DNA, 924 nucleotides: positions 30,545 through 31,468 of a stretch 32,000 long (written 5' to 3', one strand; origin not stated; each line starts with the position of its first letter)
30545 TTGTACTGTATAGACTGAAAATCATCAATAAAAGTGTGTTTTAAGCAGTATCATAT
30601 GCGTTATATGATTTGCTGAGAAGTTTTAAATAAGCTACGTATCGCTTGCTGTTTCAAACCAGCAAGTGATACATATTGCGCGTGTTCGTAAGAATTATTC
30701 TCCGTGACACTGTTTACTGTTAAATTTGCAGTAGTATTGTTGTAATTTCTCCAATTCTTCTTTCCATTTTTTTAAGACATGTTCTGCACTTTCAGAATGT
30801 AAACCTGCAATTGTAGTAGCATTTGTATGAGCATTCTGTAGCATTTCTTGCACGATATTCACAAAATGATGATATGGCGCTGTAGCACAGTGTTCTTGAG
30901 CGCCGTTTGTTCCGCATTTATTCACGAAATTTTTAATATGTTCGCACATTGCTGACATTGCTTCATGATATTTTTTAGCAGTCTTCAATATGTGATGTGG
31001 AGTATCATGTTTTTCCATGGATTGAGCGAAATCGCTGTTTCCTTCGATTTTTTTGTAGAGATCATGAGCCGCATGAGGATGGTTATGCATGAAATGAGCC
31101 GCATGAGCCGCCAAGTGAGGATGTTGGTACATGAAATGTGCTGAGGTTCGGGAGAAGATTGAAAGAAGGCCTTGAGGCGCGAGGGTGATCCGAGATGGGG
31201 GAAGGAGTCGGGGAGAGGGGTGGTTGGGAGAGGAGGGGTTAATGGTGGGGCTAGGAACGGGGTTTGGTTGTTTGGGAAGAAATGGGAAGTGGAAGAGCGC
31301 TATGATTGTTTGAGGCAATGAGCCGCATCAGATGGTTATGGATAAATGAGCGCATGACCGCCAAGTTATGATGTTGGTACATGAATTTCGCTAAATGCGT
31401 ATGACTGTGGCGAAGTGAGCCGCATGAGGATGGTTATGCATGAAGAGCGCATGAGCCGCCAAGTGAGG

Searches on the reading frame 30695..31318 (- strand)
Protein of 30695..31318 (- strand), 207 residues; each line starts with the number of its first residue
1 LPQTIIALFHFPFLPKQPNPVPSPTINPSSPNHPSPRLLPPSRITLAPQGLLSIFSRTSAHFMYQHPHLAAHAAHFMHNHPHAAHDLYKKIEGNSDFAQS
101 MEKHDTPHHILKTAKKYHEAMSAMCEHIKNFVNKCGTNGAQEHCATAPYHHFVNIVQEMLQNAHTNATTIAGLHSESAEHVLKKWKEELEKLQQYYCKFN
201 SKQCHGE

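Call 98: search_protein_families(library=pfam, proteins=[window:30695-31318:-], max_evalue=0.01)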
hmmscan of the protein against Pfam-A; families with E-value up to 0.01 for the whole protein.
window:30695-31318:- (207 aa): 1 family
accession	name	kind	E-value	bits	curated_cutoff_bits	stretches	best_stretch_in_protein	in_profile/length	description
PF00617.24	RasGEF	-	0.0082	16.5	23.1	0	85-193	11-116/181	RasGEF domain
